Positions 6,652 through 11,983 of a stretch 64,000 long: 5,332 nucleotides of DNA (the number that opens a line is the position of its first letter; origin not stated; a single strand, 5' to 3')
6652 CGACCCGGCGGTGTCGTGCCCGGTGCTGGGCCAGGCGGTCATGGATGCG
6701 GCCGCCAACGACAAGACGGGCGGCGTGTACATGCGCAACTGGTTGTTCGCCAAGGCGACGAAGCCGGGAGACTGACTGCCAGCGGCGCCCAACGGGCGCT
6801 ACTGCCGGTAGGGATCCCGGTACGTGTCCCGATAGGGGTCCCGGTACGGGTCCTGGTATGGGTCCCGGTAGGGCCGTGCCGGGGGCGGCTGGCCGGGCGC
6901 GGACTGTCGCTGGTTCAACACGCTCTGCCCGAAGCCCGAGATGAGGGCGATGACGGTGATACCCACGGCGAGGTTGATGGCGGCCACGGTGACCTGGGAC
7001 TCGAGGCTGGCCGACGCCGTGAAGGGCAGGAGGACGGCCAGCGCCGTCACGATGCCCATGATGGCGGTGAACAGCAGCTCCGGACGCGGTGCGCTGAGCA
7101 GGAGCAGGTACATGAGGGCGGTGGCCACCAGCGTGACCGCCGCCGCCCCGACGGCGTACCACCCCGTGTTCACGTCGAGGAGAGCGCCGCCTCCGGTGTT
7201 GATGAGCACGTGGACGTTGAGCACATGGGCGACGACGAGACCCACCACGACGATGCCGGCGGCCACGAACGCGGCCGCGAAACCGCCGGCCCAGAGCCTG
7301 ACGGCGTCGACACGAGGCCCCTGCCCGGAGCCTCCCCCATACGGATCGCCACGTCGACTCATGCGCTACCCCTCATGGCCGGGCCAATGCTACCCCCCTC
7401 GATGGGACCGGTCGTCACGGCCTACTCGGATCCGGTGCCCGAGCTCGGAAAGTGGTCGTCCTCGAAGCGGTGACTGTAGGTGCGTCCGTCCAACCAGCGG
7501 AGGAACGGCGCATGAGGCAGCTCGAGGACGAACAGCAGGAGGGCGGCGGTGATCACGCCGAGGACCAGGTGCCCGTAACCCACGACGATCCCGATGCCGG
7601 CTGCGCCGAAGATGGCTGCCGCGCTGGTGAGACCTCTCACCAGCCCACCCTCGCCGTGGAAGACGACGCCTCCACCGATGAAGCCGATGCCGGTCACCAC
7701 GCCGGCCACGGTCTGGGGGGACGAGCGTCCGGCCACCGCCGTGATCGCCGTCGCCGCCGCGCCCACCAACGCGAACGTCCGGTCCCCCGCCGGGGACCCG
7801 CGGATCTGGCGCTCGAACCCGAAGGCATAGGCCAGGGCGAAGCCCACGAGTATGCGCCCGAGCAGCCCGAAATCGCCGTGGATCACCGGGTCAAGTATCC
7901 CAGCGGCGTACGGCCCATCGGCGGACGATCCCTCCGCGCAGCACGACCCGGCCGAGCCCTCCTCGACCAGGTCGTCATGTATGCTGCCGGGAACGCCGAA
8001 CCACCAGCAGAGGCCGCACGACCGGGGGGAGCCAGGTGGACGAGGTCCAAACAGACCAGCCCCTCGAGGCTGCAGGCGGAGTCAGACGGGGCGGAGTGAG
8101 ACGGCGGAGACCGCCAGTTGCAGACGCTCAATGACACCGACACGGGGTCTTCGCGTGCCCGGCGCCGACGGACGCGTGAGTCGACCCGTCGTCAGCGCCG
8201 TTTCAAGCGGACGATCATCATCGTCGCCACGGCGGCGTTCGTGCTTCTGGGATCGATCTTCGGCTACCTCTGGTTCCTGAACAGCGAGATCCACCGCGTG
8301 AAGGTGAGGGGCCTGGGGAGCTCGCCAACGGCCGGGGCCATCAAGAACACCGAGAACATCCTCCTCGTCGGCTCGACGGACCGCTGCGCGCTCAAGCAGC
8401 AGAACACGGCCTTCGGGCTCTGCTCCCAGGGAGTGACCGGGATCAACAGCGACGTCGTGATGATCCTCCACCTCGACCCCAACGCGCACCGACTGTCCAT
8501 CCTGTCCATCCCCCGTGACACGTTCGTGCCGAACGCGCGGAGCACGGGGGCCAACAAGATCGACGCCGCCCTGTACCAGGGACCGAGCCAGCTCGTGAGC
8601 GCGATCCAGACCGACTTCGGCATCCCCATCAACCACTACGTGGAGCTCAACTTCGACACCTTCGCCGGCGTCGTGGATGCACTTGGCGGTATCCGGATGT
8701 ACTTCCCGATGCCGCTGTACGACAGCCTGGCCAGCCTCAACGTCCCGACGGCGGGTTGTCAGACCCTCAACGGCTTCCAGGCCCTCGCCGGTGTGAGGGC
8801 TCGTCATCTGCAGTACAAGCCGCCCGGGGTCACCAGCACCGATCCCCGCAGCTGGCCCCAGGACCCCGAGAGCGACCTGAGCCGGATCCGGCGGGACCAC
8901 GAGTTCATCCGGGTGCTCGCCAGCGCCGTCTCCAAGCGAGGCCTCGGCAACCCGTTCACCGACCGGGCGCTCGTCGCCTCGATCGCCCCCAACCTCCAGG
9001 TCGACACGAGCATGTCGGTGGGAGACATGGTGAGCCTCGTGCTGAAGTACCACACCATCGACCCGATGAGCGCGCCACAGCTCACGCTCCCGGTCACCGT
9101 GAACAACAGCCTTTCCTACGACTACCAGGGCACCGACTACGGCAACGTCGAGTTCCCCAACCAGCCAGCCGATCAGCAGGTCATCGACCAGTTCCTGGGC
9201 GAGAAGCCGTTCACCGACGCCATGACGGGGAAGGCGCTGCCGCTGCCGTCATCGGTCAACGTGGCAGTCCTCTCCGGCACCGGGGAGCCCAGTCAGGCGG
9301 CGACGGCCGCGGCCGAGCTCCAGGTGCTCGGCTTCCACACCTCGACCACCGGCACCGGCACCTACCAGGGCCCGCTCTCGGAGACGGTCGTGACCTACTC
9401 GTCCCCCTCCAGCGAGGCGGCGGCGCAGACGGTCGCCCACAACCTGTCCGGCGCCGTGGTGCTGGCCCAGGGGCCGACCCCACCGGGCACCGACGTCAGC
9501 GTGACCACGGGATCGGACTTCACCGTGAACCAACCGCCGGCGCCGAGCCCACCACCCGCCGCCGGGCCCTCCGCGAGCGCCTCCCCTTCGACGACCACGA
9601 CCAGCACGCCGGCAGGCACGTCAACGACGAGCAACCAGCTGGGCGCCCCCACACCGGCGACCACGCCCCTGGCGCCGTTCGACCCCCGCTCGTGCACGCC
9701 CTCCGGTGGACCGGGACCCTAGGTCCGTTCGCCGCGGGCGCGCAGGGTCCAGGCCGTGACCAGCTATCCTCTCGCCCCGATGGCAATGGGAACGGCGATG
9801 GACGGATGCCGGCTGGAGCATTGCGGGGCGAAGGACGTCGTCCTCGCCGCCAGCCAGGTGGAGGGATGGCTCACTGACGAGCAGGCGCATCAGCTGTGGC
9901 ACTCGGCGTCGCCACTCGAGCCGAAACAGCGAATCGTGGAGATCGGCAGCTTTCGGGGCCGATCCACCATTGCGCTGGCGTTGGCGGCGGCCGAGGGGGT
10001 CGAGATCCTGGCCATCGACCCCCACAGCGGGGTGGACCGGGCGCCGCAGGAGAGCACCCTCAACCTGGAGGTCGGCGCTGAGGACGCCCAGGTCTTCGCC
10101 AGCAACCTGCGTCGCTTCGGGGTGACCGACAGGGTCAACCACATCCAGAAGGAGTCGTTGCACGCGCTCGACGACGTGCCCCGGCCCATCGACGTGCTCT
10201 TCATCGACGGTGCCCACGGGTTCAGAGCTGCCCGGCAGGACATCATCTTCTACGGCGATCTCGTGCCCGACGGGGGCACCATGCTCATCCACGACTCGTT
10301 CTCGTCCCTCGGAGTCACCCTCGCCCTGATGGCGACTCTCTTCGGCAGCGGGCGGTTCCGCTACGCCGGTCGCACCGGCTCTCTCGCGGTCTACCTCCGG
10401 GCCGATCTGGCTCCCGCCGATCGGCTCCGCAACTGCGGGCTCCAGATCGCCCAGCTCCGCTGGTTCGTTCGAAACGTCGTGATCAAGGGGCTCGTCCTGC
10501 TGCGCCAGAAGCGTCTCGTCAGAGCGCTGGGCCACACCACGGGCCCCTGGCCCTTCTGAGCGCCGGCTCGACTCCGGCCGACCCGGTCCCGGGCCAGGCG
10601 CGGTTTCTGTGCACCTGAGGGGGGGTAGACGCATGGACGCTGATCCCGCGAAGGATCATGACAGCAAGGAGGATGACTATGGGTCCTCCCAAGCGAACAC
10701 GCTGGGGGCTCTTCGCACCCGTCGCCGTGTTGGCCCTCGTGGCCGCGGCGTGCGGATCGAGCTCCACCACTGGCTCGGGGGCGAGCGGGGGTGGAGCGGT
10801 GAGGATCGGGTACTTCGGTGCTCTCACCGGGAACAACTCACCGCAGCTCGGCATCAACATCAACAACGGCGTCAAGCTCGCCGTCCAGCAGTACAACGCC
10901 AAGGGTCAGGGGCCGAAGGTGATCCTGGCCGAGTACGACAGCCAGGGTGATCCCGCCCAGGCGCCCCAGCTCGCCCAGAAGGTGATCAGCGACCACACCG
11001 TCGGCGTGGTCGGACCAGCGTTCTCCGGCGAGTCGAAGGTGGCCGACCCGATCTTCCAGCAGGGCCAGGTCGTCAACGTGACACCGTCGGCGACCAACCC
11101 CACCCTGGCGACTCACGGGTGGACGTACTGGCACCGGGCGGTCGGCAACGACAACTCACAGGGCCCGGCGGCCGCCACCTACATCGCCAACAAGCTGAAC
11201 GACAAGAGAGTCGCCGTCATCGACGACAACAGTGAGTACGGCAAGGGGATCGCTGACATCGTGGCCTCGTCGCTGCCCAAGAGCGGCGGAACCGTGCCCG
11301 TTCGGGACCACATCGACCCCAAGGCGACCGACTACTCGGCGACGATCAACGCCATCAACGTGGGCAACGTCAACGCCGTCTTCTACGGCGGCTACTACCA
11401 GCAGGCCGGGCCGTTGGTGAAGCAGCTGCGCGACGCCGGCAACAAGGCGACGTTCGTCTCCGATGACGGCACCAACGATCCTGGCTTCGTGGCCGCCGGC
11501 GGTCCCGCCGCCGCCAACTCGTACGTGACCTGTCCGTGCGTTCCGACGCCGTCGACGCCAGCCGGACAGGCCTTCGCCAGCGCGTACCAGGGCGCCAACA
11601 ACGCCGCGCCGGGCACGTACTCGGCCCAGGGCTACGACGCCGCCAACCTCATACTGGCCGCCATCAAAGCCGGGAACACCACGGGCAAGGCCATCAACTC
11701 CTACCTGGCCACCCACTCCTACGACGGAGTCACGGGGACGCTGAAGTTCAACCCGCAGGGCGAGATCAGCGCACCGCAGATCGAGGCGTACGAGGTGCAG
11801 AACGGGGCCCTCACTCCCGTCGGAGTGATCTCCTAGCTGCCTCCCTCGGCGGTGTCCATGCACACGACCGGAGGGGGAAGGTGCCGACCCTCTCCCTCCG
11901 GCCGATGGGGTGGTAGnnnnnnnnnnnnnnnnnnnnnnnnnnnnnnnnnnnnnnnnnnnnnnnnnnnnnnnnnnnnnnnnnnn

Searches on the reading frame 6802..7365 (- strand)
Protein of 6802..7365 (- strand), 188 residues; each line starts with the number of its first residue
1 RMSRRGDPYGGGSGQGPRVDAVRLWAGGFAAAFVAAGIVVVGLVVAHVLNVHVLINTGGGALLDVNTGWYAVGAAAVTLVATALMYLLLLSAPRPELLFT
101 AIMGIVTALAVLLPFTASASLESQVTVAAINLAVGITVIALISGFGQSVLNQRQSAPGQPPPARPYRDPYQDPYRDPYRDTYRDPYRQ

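Call 31: search_protein_families(library=pfam, proteins=[window:6802-7365:-], max_evalue=0.001)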
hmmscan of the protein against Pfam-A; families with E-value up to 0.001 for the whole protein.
window:6802-7365:- (188 aa): 1 family
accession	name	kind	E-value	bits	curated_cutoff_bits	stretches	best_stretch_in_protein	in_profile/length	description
PF19545.4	DUF6069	-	2.8e-13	50.5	27.2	1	21-143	3-124/129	Family of unknown function (DUF6069)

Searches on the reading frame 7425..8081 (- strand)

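Call 31: search_protein_families(library=pfam, proteins=[window:7425-8081:-], max_evalue=0.001)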
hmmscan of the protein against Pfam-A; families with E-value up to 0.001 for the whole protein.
window:7425-8081:- (219 aa): 1 family
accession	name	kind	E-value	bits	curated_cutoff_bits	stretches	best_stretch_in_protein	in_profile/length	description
PF02308.21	MgtC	-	9.9e-22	78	31.4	1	78-188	2-114/121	MgtC family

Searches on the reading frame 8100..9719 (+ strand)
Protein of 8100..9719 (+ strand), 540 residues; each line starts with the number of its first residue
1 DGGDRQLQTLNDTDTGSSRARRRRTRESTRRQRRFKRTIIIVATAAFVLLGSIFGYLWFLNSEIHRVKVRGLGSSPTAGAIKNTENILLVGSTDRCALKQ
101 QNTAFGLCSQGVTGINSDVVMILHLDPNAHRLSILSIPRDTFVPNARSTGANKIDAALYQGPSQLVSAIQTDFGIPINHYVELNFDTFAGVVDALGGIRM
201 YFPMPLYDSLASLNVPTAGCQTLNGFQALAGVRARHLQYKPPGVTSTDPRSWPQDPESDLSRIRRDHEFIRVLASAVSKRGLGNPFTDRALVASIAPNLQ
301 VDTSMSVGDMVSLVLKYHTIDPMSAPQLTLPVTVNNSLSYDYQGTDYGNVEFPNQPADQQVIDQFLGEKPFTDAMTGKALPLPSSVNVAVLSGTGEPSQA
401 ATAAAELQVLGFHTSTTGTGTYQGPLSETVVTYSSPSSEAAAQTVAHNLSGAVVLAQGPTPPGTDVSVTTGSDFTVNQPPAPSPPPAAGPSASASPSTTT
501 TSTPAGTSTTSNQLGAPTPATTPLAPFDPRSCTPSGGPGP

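Call 31: search_protein_families(library=pfam, proteins=[window:8100-9719:+], max_evalue=0.001)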
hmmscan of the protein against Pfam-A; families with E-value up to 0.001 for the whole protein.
window:8100-9719:+ (540 aa): 2 families
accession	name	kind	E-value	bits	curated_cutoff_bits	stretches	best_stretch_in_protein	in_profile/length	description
PF03816.19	LytR_cpsA_psr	-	7.3e-28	98.1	24.6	1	116-236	1-124/150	LytR_cpsA_psr family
PF13399.11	LytR_C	-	4e-12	47.3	22.2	1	385-474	1-86/86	LytR cell envelope-related transcriptional attenuator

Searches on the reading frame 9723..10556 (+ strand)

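Call 31: search_protein_families(library=pfam, proteins=[window:9723-10556:+], max_evalue=0.001)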
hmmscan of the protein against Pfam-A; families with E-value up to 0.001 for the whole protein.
window:9723-10556:+ (278 aa): 2 families
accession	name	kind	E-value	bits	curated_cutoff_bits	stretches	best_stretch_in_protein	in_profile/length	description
PF13578.12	Methyltransf_24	-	3.9e-19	69.9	26.3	1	72-191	1-104/105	Methyltransferase domain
PF01596.23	Methyltransf_3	-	0.0004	20.2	22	0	69-101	46-78/204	O-methyltransferase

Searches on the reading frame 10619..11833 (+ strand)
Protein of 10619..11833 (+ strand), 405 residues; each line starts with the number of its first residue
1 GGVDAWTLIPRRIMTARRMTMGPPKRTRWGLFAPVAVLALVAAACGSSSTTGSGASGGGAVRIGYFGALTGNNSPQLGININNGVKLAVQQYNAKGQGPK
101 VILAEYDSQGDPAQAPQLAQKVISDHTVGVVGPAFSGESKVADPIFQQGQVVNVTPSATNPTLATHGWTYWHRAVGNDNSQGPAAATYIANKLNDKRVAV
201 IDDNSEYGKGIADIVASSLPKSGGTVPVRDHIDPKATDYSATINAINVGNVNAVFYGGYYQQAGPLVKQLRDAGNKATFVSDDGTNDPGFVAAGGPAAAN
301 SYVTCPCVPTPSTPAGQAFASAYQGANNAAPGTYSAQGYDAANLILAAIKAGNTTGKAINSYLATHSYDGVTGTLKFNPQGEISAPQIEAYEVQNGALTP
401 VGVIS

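Call 31: search_protein_families(library=pfam, proteins=[window:10619-11833:+], max_evalue=0.001)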
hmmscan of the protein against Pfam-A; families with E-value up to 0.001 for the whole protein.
window:10619-11833:+ (405 aa): 3 families
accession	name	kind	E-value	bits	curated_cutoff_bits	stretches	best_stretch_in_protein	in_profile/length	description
PF13458.12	Peripla_BP_6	-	2.2e-49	169.4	31.7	1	61-381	2-326/343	Periplasmic binding protein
PF01094.35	ANF_receptor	-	4.2e-19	69.3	25.4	1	83-394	4-351/353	Receptor family ligand binding region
PF13433.12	Peripla_BP_5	-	1.4e-09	38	27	1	62-380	2-323/363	Periplasmic binding protein domain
